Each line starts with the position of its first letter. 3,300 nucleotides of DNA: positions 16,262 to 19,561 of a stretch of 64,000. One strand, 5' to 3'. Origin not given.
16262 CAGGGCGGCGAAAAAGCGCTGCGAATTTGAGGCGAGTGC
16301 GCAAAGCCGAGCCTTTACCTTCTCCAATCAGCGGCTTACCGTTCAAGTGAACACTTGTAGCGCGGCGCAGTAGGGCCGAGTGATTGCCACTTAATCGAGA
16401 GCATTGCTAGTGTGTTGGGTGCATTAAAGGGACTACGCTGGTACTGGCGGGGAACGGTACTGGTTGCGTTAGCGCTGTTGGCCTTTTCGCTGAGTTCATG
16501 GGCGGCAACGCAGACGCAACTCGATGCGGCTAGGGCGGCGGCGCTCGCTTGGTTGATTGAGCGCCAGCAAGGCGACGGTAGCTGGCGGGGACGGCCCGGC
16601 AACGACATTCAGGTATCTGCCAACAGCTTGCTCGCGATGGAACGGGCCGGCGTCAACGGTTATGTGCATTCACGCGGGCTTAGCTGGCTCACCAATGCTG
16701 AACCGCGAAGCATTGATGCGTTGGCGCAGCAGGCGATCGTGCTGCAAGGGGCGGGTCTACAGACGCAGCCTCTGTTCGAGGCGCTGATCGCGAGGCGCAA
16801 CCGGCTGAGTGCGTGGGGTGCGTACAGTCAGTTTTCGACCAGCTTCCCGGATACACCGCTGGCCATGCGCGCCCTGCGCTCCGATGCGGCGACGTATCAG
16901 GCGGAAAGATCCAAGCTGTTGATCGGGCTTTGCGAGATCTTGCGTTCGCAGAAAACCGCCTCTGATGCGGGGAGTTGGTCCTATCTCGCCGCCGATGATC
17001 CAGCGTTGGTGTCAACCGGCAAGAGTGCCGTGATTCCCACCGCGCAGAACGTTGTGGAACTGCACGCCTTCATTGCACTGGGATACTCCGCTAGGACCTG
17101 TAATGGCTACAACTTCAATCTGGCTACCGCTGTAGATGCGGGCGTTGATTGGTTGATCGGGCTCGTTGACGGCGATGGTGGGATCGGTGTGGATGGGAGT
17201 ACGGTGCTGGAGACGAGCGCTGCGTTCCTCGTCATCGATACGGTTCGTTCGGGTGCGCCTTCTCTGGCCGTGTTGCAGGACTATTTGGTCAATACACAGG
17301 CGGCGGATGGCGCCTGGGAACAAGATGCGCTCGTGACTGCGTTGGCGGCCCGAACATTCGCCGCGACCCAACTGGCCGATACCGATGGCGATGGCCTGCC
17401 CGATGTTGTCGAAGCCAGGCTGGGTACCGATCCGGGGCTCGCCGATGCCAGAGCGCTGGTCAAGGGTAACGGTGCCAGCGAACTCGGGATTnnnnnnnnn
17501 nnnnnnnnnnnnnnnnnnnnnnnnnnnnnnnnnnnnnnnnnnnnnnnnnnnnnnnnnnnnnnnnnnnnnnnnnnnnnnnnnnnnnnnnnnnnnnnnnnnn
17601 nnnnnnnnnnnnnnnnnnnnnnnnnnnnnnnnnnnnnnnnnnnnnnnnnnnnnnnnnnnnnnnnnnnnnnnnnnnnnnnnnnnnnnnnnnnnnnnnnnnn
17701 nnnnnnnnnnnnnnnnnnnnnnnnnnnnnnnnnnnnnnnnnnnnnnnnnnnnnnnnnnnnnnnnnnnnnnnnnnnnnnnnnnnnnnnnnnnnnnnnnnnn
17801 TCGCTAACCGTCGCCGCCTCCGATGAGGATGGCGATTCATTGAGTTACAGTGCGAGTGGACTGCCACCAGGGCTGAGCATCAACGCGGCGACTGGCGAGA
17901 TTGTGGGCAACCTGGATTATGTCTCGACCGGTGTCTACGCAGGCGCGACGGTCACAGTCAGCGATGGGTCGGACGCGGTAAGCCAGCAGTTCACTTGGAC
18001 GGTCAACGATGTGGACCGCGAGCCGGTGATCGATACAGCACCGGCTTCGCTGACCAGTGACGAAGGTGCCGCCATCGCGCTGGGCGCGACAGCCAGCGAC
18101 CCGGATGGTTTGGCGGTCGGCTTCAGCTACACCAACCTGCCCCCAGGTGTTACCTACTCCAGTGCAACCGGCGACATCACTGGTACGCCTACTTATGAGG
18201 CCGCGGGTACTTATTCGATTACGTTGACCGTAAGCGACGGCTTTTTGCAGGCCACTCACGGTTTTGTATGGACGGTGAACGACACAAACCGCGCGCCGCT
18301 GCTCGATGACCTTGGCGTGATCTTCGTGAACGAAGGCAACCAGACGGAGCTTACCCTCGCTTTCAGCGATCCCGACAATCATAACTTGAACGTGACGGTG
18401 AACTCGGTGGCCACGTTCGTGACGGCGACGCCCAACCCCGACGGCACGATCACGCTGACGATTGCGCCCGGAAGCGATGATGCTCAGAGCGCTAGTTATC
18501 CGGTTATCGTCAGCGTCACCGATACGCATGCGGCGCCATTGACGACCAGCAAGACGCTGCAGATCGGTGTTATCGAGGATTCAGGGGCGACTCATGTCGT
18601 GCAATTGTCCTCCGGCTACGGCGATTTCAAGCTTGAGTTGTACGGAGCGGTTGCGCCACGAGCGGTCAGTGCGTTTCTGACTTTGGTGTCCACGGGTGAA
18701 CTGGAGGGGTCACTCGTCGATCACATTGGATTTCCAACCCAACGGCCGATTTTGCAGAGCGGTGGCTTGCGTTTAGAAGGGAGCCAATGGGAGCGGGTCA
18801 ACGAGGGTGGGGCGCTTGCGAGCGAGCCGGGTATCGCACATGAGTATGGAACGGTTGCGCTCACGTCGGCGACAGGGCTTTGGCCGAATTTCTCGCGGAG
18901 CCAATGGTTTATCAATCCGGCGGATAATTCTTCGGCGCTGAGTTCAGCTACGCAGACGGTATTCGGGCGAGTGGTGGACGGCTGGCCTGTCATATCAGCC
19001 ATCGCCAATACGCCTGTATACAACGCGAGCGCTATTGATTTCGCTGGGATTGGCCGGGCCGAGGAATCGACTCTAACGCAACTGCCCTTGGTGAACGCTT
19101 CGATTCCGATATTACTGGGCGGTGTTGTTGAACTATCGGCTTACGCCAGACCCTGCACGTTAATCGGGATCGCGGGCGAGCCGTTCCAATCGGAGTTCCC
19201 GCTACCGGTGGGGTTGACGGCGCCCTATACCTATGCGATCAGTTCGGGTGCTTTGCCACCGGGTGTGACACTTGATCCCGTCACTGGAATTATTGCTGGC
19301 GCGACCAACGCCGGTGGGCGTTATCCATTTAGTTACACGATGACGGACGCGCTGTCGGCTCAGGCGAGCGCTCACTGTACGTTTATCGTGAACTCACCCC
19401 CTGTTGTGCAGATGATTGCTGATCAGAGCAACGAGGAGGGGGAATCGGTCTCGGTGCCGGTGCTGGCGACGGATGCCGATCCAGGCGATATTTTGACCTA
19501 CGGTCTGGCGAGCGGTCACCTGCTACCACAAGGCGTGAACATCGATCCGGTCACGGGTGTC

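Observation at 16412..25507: Giant 3031-aa secreted protein with an unprecedented domain mix: terpene-cyclase-like toroid, Ig/cadherin-like modules, embedded cyclophilin, tandem-95 repeats, FVNT-NDAP modules, dockerin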

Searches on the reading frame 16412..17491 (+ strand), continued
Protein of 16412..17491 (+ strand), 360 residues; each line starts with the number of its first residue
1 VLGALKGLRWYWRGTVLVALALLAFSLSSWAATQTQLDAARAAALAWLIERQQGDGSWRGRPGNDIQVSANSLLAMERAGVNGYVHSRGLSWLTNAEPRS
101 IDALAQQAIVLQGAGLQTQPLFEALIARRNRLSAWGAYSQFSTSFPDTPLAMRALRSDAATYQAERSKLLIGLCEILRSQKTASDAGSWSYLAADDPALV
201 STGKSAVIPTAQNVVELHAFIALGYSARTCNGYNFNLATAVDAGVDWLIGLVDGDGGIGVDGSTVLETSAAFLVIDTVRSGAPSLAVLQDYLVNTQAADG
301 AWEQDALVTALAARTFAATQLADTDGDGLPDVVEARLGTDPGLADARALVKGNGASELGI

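Call 90: find_encoding_contigs(protein=P0095, flank=10000, max_places=2)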
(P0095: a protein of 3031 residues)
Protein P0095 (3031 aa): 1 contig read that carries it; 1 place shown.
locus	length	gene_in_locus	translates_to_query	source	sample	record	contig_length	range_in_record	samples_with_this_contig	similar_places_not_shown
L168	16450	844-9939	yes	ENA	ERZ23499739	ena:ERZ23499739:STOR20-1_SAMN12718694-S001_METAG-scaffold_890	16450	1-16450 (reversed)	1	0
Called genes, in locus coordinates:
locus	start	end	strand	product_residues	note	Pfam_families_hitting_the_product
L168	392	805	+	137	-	-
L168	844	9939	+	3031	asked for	PF05345:He_PIG, PF05345:He_PIG, PF00160:Pro_isomerase, PF05345:He_PIG, PF17803:Cadherin_4, PF17892:Cadherin_5, PF17963:Big_9, PF05345:He_PIG, +31 more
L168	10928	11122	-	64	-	PF00005:ABC_tran (weak)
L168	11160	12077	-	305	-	PF00528:BPD_transp_1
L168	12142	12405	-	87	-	-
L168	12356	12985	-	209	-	PF10613:Lig_chan-Glu_bd, PF00497:SBP_bac_3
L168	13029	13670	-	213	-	PF00528:BPD_transp_1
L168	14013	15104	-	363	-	PF00005:ABC_tran, PF13304:AAA_21 (faint), PF08402:TOBE_2 (faint)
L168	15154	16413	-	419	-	-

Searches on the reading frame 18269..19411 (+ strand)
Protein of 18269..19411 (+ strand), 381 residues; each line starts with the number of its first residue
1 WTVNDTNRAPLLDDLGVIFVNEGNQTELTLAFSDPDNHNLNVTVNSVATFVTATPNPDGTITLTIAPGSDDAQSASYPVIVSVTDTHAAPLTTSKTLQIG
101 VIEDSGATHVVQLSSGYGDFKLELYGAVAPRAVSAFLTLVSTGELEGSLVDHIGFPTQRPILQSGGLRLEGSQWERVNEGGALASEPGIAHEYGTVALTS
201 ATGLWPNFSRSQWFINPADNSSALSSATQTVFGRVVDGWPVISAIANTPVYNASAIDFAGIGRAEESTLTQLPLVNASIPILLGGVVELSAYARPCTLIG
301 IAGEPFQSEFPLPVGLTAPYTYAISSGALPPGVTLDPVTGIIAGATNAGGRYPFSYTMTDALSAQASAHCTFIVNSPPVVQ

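Call 65: find_related_loci(query=A4, collection=genome_contigs, flank=10000)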
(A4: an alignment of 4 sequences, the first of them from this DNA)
Query A4 (381 aa) in genome_contigs; peptide patterns used: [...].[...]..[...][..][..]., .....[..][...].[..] (x = any residue, [..] = any of these).
599 stretches matched a pattern (row limit reached: there are more); 339 encode a relative of the query (tblastn E <= 1e-3); the best 80 are kept; 80 distinct loci.
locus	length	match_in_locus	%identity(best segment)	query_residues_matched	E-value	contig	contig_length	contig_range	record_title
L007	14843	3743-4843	33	1-379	6e-48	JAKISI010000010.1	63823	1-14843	MAG: Candidatus Polarisedimenticolaceae bacterium isolate D96SM.bin.13 NODE_307_length_63823_cov_12.571355, whole genome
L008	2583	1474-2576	36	1-344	9e-47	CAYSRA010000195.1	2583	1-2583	MAG TPA_asm: uncultured Thiohalobacter sp. isolate binchicken_co64_45 genome assembly, contig: NODE_23769_length_2583_co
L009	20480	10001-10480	37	97-256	1e-18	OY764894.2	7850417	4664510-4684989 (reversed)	MAG: uncultured Desulfobacterium sp. isolate 35125921-b51f-40db-957b-bccbeeb29ead genome assembly, chromosome: 1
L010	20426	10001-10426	41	105-246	2e-18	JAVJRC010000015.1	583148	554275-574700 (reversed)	MAG: Gammaproteobacteria bacterium isolate D1-CHI-14 k141_49256, whole genome shotgun sequence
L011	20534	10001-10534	36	105-275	4e-18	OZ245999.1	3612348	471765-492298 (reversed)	MAG: Wenzhouxiangellaceae bacterium isolate a8104aef-8d3b-47b9-a1bd-f46b92684c9c genome assembly, chromosome: 1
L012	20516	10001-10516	35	105-292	3e-17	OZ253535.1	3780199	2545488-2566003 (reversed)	MAG: uncultured Pseudohongiella sp. isolate 2a082aec-fb49-42f3-b7be-8ba4b54dd833 genome assembly, chromosome: 1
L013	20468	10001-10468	36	111-260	1e-16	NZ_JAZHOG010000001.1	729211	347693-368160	Elongatibacter sediminis strain CH-27 NODE_1_length_729211_cov_85.557630, whole genome shotgun sequence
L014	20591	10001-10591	30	87-279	3e-16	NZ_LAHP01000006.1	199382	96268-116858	Arsukibacterium sp. MJ3 EFN4V4Q6, whole genome shotgun sequence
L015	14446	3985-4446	35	110-276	4e-16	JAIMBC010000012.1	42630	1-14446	MAG: Pirellulales bacterium isolate HOT.MB2.34 Contig12, whole genome shotgun sequence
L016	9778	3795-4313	35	111-279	6e-16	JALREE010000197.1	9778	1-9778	MAG: Pseudomonadales bacterium isolate JTM.40 JTM_1046707, whole genome shotgun sequence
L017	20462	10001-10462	33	106-256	1e-15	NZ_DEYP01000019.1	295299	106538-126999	MAG: Arsukibacterium sp. UBA3155 UBA3155_contig_692, whole genome shotgun sequence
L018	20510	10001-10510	31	110-269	1e-15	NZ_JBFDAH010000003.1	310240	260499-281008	Aliikangiella maris strain GXAS 306 Scaffold3, whole genome shotgun sequence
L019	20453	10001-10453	32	110-257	2e-15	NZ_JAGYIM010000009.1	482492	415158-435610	MAG: Arsukibacterium sp. isolate M30B15 contig_10411, whole genome shotgun sequence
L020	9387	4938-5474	33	81-260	3e-15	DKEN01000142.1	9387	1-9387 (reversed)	MAG TPA_asm: Spartobacteria bacterium UBA6821 UBA6821_contig_7061, whole genome shotgun sequence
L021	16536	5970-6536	32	92-255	1e-14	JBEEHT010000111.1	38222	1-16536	MAG: Verrucomicrobiota bacterium isolate BP_756 scaffold_138275, whole genome shotgun sequence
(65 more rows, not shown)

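Call 72: find_related_loci(query=A4, collection=metagenome_contigs, flank=10000)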
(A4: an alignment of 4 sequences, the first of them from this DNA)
Query A4 (381 aa) in metagenome_contigs; peptide patterns used: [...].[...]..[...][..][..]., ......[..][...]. (x = any residue, [..] = any of these).
600 stretches matched a pattern (row limit reached: there are more); 310 encode a relative of the query (tblastn E <= 1e-3); the best 80 are kept; 80 distinct loci.
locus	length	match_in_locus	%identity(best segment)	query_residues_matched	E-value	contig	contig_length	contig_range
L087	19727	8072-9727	36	100-290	2e-19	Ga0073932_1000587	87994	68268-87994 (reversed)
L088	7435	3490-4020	36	107-279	1e-18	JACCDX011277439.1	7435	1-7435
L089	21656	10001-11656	31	42-290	1e-18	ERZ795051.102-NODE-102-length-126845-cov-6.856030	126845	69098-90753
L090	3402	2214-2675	34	103-256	3e-18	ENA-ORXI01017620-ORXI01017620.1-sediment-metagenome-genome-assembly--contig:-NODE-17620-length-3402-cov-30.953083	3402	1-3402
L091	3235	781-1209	37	110-255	4e-18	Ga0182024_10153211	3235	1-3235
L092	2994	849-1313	33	111-278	2e-16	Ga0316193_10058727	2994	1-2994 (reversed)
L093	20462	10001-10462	33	106-256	5e-16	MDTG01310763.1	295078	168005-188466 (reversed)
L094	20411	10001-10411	32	110-249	5e-16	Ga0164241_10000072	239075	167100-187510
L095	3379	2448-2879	34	111-255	6e-16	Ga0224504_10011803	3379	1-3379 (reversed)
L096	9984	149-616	33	110-278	2e-15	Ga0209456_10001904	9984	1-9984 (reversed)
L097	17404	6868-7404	33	81-260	1e-15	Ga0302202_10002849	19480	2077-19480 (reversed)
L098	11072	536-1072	33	81-260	1e-15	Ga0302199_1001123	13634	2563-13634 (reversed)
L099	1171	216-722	32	84-252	5e-16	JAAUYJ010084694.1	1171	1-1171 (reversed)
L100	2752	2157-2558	38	122-255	2e-15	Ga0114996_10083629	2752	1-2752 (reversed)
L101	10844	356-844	35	107-260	4e-15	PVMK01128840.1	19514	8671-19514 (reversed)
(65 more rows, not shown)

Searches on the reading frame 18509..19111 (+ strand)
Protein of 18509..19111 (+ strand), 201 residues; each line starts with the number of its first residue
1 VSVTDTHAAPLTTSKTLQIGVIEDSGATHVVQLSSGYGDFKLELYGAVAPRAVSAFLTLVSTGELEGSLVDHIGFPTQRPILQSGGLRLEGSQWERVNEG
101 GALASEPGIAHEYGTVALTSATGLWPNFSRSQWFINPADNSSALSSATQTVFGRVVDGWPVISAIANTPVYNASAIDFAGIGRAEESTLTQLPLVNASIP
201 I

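Call 9: search_protein_families(library=pfam, proteins=[window:18509-19111:+], max_evalue=10)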
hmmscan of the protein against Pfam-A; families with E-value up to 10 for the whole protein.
window:18509-19111:+ (201 aa): 1 family
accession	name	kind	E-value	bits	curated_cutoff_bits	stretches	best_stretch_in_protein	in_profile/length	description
PF00160.26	Pro_isomerase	-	4.6e-15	56.6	21.7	1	31-172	2-144/159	Cyclophilin type peptidyl-prolyl cis-trans isomerase/CLD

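Call 16: search_solved_structures(query=window:18509-19111:+, max_evalue=0.001, show_alignments=3)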
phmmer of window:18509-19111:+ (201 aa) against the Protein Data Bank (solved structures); distinct sequences matched with E-value up to 0.001: 16.
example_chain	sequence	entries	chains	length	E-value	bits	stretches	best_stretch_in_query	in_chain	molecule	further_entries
7zfm_A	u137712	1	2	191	3.7e-08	36.3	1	26-173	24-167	Peptidyl-prolyl cis-trans isomerase A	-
3s6m_A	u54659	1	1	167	2.7e-07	33.5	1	29-165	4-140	Peptidyl-prolyl cis-trans isomerase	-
8xck_j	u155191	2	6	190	3.5e-07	33.1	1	21-173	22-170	Peptidyl-prolyl cis-trans isomerase A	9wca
1j2a_A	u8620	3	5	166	6.7e-07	32.2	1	26-173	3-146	cyclophilin B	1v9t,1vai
1clh_A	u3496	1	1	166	6.8e-07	32.2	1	26-173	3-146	CYCLOPHILIN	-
8xi2_S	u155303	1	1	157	3e-06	30.1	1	30-172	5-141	Peptidyl-prolyl cis-trans isomerase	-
1zkc_A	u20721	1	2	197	4.5e-06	29.5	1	30-168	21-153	Peptidyl-prolyl cis-trans isomerase like 2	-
2poe_A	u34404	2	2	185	2.4e-05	27.2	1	31-170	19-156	Cyclophilin-like protein, putative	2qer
7abi_t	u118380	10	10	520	2.7e-05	27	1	12-168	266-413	RING-type E3 ubiquitin-protein ligase PPIL2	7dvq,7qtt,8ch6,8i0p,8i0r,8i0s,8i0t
7aih_BI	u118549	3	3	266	4.3e-05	26.4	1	110-171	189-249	Peptidyl-prolyl cis-trans isomerase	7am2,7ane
9l5r_S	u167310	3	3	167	9.9e-05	25.2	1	31-169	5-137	Peptidyl-prolyl cis-trans isomerase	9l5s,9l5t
1a33_A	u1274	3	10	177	0.00028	23.7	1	38-166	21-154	PEPTIDYLPROLYL ISOMERASE | CYCLOPHILIN | PEPTIDYL-PROLYL CIS-TRANS ISOMERASE 1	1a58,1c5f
3jb9_d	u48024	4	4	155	0.00036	23.3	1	31-162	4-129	Peptidyl-prolyl cis-trans isomerase ppi1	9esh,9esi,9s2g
7l6y_A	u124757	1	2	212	0.00049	22.9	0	31-146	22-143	Peptidyl-prolyl cis-trans isomerase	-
7l6z_A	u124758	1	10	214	0.0008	22.2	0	31-145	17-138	Peptidyl-prolyl cis-trans isomerase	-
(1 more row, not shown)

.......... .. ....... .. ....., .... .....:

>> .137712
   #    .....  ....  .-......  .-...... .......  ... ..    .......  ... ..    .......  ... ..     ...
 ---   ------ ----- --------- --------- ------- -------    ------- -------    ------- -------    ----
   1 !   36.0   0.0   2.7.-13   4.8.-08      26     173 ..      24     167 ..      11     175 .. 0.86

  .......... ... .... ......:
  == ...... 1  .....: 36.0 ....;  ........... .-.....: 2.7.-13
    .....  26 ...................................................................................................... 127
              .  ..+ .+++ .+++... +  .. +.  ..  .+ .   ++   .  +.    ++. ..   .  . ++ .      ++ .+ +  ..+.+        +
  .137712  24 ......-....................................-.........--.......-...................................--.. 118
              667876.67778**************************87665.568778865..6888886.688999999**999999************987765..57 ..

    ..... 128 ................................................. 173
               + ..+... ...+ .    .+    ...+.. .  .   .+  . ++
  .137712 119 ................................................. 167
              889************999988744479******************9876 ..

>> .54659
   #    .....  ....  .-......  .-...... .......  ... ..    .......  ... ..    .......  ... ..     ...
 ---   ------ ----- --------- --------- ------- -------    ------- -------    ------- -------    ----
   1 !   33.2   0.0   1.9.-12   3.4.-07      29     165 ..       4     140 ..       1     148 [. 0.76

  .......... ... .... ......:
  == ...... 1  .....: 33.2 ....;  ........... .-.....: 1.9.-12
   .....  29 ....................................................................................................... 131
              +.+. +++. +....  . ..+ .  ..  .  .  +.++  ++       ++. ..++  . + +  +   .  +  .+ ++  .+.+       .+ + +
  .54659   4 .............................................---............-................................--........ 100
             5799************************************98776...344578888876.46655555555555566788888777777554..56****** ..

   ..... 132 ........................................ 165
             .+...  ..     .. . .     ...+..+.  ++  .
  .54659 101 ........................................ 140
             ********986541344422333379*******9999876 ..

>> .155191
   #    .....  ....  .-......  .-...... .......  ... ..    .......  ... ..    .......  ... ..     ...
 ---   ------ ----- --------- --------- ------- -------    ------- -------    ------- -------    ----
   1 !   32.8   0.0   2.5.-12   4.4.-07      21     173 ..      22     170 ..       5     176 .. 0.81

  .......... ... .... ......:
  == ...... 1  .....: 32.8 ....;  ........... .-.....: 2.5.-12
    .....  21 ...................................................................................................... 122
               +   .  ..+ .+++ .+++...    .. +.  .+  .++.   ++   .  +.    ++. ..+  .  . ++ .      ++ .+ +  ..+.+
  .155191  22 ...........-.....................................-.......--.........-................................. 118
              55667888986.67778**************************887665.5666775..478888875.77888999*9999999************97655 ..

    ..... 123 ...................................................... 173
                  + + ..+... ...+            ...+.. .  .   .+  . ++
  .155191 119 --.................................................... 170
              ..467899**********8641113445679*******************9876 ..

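Call 17: find_homologous_proteins(query=window:18509-19111:+, max_evalue=0.001)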
Query window:18509-19111:+ (201 aa): 19 proteins with E <= 0.001 among 322 candidates.
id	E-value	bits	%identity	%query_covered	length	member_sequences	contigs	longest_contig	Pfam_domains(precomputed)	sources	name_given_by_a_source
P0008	6.4e-12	63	32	83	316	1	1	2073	PF00160.27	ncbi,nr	ncbi:MAG TPA: peptidylprolyl isomerase, partial [Opitutus sp.]|nr:peptidylprolyl isomerase [Opitutus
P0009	2.3e-10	58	34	86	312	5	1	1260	PF00160.27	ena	-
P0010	3.3e-10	58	34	86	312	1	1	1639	PF00160.27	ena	-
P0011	8.9e-10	56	37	76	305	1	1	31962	PF00160.27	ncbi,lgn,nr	ncbi:MAG: peptidylprolyl isomerase [gamma proteobacterium symbiont of Taylorina sp.]|nr:peptidylprol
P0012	3.8e-9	54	34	60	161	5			PF00160.27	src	-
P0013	3.0e-8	51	31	67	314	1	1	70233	PF00160.27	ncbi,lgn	-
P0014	3.4e-8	51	32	89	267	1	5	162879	PF00160.27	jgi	jgi:cyclophilin family peptidyl-prolyl cis-trans isomerase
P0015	2.5e-7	48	31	87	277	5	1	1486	PF00160.27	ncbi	-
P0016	1.3e-6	46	31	87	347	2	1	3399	PF00160.27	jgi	jgi:cyclophilin family peptidyl-prolyl cis-trans isomerase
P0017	6.7e-6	44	30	87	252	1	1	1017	PF00160.27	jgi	jgi:cyclophilin family peptidyl-prolyl cis-trans isomerase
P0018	3.1e-5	42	33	67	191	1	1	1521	PF00160.27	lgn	-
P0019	3.2e-5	42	33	67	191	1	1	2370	PF00160.27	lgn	-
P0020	4.3e-5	41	32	67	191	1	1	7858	PF00160.27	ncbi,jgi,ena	-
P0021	4.3e-5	41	32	67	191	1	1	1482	PF00160.27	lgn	-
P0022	4.4e-5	41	32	67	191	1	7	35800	PF00160.27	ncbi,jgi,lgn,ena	-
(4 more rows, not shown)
